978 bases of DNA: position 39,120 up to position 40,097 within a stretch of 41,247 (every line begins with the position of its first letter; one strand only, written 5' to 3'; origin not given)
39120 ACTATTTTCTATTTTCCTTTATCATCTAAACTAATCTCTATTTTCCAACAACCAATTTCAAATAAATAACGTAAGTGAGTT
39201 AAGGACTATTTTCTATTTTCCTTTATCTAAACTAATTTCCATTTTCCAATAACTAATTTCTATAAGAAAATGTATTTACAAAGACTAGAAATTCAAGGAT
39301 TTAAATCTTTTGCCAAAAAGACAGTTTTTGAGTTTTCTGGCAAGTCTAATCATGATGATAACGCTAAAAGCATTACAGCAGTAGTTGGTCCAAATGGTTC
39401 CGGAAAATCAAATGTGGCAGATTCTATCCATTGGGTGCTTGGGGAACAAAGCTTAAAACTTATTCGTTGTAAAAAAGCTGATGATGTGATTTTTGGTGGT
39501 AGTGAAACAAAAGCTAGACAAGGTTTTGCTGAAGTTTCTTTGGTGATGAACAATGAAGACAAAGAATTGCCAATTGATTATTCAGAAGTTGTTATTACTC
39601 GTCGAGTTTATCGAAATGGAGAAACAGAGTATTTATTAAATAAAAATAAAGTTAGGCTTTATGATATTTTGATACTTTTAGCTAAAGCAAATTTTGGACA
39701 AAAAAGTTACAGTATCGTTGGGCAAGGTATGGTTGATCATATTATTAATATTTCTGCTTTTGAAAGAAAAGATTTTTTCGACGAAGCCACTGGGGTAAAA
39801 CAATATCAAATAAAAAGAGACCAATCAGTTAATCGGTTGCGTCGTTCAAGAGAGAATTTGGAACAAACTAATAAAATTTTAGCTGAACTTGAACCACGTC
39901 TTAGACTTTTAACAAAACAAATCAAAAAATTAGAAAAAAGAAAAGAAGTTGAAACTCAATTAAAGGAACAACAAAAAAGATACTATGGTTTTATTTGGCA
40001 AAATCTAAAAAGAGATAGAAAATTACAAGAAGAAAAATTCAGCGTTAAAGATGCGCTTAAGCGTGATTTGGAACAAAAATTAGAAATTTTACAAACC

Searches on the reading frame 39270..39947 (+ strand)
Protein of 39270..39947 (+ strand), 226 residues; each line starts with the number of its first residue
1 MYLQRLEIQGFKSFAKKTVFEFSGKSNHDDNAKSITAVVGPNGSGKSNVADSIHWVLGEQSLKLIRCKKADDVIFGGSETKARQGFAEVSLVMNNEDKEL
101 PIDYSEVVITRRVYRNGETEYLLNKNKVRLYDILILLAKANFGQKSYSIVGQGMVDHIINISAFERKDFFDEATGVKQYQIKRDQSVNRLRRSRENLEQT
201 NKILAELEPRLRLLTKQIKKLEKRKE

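Call 85: find_related_loci(query=A5, collection=genome_contigs, flank=3500)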
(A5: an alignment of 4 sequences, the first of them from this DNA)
Query A5 (226 aa) in genome_contigs; peptide patterns used: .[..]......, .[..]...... (x = any residue, [..] = any of these).
600 stretches matched a pattern (row limit reached: there are more); 594 encode a relative of the query (tblastn E <= 1e-3); the best 80 are kept; 80 distinct loci.
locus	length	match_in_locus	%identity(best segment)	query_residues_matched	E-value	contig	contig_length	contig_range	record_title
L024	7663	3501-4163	64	1-224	1e-99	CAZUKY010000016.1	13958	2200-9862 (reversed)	MAG TPA_asm: uncultured Gammaproteobacteria bacterium isolate SRP093185_co1_86 genome assembly, contig: NODE_3020_length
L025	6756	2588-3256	64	1-226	8e-97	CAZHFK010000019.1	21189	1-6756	MAG TPA_asm: uncultured Gammaproteobacteria bacterium isolate SRP141376_co1_395 genome assembly, contig: NODE_5348_lengt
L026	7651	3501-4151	61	1-226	4e-92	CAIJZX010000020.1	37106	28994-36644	MAG: Candidatus Kerfeldbacteria bacterium isolate AlinenLipids_bin-4062 genome assembly, contig: bin-4062:20/42, whole g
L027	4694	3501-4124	58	1-217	8e-85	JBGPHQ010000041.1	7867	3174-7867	MAG: Patescibacteria group bacterium isolate OBJ_0618_7090110_354 k141_4505628_length_7867_cov_16.9198, whole genome sho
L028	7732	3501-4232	57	1-224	2e-84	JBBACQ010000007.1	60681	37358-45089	MAG: Patescibacteria group bacterium isolate SO_2017_LW1_52 NODE_244_length_60681_cov_1.885722_LW64-88_2017, whole genom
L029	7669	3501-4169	58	1-226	6e-84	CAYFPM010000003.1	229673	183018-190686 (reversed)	MAG TPA_asm: uncultured Gammaproteobacteria bacterium isolate ERP019367_co2_132 genome assembly, contig: NODE_49_length_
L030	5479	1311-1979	55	1-226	7e-81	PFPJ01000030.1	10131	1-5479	MAG: Candidatus Magasanikbacteria bacterium CG_4_10_14_0_2_um_filter_41_10 CG_4_10_14_0.2_scaffold_3592_c, whole genome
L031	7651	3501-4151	54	1-226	3e-80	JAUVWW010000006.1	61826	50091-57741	MAG: bacterium isolate CSMAG_1200 CSMAG_1200_k127_2902663_length_61826_cov_47.4869, whole genome shotgun sequence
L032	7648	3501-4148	50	1-225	5e-76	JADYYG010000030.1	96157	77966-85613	MAG: Dehalococcoidia bacterium isolate SJ520 c_000000591542, whole genome shotgun sequence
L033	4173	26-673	50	1-225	6e-76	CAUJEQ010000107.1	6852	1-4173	MAG: Chloroflexota bacterium isolate KLAP124 genome assembly, contig: KLAP124_384701, whole genome shotgun sequence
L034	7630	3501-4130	51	3-221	7e-74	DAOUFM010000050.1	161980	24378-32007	MAG TPA_asm: Anaerolineaceae bacterium isolate R115_23 k127_84964, whole genome shotgun sequence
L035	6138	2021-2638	52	3-217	2e-73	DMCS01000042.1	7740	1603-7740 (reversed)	MAG TPA_asm: Candidatus Mesolinea sp. isolate UBA7927 contig_15753, whole genome shotgun sequence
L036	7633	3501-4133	48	1-220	5e-71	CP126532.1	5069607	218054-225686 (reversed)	MAG: Ktedonobacterales bacterium isolate bin_006 chromosome, complete genome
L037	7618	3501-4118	51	3-217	4e-71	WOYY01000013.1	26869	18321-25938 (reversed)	MAG: Anaerolineaceae bacterium isolate WOFB10 NODE_680_length_26869_cov_13.202879, whole genome shotgun sequence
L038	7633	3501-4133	47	1-220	1e-70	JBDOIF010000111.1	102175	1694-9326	MAG: Anaerolineae bacterium isolate TC202112_Ori_Bins009 k147_326699, whole genome shotgun sequence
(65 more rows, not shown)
